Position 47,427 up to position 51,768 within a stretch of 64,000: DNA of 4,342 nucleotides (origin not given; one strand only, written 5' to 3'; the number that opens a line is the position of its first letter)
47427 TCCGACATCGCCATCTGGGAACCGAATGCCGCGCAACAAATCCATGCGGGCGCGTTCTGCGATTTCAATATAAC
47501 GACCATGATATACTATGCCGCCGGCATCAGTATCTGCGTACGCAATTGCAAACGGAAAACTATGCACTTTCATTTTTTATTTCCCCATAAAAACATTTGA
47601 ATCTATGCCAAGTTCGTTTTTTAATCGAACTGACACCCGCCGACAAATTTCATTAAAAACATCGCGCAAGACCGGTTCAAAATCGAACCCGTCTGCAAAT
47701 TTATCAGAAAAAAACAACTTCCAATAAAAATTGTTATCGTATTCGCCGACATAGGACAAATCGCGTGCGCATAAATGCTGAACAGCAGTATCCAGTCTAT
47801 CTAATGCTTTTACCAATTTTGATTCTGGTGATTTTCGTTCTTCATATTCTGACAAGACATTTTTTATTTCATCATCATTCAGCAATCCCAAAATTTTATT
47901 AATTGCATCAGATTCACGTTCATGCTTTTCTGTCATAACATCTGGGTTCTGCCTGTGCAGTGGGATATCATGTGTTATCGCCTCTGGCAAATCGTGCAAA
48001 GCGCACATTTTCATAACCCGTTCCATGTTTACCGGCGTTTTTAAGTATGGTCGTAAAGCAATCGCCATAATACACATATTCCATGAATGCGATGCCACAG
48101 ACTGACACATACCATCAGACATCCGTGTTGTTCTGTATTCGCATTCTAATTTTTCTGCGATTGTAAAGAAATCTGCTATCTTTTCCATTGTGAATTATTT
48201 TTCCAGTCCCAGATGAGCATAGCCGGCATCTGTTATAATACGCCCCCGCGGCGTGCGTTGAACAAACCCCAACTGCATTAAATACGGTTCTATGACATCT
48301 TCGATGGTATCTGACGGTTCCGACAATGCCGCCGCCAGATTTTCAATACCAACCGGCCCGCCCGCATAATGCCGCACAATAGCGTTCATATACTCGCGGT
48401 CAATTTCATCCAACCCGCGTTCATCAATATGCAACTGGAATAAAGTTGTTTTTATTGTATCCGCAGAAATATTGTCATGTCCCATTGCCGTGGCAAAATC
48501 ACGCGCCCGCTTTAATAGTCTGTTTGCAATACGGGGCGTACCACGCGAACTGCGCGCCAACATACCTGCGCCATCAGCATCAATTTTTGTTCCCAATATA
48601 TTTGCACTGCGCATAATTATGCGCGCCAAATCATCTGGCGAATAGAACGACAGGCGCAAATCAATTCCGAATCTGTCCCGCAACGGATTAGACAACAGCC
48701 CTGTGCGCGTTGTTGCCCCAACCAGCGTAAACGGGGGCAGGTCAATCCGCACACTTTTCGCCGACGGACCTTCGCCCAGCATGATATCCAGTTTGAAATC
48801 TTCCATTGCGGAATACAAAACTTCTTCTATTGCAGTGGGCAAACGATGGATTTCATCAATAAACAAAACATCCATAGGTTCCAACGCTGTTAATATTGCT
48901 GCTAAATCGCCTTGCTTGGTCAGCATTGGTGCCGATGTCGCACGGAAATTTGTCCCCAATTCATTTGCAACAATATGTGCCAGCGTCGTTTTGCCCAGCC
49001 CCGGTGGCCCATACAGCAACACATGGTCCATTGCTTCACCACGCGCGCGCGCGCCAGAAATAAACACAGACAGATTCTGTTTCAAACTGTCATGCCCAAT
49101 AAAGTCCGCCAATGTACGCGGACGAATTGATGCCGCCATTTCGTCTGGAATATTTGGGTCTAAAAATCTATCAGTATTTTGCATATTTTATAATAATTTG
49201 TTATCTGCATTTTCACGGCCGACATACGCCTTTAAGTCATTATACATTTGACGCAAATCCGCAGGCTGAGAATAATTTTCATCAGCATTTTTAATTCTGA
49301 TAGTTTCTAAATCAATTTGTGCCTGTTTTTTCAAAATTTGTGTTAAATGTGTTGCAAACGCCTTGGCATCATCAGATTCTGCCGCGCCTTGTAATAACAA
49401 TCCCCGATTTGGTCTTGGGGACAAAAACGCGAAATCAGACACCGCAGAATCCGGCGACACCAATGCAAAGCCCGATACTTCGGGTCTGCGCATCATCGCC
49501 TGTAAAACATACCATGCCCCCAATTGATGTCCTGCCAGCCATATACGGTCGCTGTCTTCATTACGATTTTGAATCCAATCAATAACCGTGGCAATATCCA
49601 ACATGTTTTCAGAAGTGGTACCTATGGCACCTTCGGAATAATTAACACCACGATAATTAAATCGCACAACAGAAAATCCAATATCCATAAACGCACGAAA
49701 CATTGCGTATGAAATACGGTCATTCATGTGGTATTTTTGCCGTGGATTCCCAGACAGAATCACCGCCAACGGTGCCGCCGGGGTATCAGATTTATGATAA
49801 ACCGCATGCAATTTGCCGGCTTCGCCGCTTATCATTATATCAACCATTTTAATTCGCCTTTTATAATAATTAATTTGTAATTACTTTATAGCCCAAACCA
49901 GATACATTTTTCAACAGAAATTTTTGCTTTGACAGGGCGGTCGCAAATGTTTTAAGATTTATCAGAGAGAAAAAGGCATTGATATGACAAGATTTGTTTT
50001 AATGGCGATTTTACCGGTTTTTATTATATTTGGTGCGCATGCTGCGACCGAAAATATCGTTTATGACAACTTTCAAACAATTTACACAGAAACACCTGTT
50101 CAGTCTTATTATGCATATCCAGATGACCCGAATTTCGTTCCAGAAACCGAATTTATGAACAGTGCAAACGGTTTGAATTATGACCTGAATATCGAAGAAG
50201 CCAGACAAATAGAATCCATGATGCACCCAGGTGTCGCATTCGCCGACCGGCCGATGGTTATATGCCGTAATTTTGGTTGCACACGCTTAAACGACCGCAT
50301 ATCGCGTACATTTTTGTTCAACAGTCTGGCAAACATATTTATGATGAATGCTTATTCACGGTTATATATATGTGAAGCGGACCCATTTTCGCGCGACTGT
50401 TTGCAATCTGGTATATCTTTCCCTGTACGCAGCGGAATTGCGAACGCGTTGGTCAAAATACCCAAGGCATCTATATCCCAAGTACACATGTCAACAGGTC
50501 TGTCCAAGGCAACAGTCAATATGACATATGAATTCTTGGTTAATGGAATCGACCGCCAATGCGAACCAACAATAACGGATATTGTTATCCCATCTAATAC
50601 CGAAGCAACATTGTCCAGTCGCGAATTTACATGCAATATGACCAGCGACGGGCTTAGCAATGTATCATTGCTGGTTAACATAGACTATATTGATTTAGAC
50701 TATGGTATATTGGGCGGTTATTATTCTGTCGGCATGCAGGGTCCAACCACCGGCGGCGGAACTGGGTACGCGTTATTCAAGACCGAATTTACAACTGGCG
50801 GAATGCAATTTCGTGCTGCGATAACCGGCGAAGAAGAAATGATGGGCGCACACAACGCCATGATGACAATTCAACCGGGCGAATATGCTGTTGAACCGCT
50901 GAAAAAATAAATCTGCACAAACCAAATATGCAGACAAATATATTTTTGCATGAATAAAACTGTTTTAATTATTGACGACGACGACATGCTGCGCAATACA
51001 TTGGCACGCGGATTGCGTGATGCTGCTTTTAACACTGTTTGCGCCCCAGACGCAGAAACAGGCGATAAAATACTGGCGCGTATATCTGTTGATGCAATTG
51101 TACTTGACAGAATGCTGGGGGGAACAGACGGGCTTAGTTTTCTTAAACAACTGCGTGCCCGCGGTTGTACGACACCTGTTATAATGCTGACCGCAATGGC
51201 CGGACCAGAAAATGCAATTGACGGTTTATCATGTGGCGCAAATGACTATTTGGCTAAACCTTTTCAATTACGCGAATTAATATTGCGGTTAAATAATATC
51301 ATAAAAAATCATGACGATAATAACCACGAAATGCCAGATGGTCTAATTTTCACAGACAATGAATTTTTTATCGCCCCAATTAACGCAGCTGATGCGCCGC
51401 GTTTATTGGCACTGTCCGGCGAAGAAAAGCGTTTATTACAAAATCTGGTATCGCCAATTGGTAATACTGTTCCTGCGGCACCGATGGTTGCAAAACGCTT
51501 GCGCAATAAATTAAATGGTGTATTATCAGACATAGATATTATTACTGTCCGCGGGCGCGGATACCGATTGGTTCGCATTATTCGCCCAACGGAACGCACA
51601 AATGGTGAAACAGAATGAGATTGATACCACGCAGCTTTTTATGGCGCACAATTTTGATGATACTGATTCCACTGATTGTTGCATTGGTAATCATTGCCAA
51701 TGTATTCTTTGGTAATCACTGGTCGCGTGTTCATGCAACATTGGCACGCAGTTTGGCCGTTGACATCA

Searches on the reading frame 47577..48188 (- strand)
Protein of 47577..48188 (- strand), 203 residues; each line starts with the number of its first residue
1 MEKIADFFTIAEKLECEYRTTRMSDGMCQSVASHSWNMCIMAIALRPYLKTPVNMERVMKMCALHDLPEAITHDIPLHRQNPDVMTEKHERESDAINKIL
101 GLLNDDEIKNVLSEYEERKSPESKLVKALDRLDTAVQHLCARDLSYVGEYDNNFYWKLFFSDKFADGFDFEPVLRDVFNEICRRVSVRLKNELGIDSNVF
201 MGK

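Call 36: search_protein_families(library=pfam, proteins=[window:47577-48188:-], max_evalue=0.00001)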
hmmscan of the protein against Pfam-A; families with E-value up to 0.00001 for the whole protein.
window:47577-48188:- (203 aa): 3 families
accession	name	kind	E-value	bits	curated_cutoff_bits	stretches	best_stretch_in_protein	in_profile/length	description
PF13023.12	HD_3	-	9.6e-34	117.1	22.5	1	12-146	2-139/165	HD domain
PF12917.13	YfbR-like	-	6.5e-13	49.2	25.9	1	7-136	2-139/182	5'-deoxynucleotidase YfbR-like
PF01966.28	HD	-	1.4e-08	35.5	22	1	31-134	1-115/116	HD domain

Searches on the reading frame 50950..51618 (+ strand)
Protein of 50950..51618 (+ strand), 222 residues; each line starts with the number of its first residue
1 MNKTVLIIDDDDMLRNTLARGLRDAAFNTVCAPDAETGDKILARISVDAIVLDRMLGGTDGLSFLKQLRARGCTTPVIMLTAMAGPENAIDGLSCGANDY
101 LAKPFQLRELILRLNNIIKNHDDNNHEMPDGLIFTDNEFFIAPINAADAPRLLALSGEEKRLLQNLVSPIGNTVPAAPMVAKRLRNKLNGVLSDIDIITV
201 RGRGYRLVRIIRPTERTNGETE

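Call 36: search_protein_families(library=pfam, proteins=[window:50950-51618:+], max_evalue=0.00001)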
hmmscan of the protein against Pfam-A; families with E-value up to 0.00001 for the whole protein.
window:50950-51618:+ (222 aa): 1 family
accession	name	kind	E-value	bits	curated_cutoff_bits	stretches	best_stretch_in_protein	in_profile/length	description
PF00072.30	Response_reg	-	2.1e-24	86.3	30.2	1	5-114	1-110/111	Response regulator receiver domain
